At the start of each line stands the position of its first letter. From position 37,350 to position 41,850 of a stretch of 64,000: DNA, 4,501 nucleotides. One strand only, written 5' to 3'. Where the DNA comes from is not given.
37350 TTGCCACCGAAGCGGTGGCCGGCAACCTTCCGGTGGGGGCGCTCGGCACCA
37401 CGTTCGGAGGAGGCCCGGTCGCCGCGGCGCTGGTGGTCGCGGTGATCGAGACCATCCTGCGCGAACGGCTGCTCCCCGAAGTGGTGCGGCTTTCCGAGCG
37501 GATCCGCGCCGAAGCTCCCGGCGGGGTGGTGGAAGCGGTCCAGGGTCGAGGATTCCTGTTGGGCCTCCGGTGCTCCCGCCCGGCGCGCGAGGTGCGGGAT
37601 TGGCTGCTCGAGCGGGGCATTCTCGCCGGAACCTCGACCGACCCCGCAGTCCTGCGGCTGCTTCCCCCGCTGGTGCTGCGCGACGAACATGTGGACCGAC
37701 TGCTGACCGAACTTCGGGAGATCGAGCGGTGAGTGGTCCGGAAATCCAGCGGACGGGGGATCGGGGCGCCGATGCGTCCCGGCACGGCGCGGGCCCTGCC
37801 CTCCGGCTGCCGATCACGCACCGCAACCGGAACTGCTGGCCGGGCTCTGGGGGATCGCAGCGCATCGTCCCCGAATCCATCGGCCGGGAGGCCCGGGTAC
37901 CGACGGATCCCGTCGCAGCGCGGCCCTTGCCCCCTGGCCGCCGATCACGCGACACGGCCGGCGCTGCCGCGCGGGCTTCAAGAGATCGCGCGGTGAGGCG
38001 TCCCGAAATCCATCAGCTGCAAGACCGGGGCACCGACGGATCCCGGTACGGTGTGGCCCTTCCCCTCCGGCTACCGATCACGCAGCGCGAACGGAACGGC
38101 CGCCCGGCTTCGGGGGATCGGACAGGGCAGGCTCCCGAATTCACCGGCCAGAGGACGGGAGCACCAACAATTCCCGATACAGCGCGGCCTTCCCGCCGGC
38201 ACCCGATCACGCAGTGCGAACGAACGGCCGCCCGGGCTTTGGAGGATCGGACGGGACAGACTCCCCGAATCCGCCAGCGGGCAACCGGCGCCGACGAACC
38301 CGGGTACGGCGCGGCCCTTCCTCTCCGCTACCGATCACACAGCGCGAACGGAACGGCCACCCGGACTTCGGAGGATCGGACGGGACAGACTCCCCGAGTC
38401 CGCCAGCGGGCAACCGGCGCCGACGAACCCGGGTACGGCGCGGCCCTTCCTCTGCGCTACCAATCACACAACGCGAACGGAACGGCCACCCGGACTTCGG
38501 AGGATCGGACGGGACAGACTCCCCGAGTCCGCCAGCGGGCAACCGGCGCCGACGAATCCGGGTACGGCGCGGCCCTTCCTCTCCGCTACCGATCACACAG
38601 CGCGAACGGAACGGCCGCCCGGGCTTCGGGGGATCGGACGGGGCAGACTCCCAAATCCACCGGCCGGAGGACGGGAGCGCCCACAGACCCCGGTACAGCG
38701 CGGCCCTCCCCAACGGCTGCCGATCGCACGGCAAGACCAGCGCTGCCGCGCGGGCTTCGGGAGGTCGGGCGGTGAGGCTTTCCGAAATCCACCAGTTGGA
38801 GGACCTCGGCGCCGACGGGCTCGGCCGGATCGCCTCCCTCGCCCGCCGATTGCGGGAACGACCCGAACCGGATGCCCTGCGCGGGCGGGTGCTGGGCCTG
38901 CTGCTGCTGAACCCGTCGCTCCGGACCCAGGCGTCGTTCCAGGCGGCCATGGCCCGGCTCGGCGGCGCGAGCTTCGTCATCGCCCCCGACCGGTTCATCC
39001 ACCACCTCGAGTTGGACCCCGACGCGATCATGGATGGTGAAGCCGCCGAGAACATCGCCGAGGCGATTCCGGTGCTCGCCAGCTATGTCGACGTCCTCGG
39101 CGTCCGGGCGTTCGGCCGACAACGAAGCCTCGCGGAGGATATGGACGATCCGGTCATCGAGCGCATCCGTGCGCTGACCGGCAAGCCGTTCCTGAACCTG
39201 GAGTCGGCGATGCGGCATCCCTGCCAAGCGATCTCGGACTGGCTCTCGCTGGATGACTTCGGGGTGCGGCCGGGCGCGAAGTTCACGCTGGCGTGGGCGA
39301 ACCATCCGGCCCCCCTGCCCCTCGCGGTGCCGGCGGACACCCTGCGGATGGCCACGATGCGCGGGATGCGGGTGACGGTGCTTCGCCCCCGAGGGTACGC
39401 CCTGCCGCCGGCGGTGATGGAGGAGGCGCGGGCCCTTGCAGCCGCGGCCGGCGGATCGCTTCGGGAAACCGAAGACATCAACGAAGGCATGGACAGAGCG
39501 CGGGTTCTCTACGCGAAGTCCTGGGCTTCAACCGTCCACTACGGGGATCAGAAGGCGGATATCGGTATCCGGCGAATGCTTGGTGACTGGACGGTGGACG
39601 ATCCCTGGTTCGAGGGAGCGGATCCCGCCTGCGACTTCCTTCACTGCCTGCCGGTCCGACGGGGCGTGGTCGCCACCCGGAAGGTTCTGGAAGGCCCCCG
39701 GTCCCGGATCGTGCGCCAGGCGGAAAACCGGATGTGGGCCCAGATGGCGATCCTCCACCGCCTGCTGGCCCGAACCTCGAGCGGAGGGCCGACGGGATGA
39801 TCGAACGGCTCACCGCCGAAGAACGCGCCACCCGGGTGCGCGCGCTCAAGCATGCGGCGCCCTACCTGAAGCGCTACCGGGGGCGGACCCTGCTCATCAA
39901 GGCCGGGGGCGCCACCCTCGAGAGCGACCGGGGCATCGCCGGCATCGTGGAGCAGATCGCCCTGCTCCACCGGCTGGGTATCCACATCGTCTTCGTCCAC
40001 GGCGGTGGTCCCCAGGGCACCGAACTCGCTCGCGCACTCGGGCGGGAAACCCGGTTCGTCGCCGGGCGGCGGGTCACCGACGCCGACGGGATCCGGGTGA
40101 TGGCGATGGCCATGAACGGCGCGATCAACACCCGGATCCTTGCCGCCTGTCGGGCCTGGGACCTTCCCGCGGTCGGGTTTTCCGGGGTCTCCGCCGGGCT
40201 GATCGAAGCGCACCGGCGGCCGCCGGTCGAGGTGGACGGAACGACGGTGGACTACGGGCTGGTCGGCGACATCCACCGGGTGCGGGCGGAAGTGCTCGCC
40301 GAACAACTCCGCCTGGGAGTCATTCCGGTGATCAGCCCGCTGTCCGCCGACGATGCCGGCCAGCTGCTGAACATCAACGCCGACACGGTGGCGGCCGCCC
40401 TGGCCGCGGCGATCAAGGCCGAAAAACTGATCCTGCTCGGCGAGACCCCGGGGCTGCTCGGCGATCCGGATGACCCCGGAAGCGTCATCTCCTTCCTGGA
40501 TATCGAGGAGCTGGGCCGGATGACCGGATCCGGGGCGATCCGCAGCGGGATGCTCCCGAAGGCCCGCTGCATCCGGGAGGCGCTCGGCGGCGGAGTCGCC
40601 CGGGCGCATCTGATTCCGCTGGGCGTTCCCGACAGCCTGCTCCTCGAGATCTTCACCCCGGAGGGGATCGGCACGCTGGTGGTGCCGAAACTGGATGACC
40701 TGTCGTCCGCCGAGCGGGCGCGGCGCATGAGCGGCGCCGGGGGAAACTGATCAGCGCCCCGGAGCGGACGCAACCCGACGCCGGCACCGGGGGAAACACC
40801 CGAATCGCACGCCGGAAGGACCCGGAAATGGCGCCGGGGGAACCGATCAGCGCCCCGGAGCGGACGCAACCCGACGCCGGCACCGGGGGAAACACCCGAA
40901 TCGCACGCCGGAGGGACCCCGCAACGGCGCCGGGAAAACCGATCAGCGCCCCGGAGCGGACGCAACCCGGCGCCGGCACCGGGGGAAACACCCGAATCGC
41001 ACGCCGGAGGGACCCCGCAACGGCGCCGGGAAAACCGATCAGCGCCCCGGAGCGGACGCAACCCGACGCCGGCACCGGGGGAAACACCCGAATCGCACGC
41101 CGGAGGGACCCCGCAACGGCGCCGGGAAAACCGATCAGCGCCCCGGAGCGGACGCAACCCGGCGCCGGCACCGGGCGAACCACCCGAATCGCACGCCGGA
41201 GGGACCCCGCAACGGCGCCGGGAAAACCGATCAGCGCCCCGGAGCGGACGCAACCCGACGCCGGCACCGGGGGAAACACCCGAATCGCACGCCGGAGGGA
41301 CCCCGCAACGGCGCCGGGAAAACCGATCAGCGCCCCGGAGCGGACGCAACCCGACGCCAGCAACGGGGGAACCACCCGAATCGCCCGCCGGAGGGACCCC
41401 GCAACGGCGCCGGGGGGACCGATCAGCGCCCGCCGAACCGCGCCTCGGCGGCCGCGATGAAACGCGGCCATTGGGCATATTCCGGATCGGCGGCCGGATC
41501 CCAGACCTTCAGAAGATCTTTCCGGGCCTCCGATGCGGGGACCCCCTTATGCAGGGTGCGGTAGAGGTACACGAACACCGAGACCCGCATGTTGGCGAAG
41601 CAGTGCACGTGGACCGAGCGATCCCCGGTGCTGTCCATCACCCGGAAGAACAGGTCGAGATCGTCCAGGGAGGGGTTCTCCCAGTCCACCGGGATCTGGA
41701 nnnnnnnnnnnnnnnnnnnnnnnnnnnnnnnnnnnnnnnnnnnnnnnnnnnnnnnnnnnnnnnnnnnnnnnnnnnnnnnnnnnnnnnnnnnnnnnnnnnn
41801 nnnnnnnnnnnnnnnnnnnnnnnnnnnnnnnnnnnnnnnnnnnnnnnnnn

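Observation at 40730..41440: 96-bp x 7 tandem array whose unit carries the palindromic convergent stop-stop junction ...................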

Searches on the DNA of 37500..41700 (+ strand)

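Call 70: search_rna_families(source=window, start=37500, end=41700, threshold=evalue, max_evalue=1)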
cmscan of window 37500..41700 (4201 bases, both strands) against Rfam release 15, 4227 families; matches with E-value up to 1: 0.
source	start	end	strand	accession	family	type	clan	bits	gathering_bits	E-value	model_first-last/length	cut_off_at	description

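Call 71: search_dna_similar(query=window:40733-41431:+, collection=plasmids, mode=distant, max_rows=5)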
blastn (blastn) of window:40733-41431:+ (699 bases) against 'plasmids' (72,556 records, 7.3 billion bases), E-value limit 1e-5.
No match.

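Call 73: search_dna_similar(query=window:40733-41431:+, collection=phages, mode=distant, max_rows=5)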
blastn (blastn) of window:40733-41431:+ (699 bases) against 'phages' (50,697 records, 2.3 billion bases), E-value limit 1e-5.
No match.
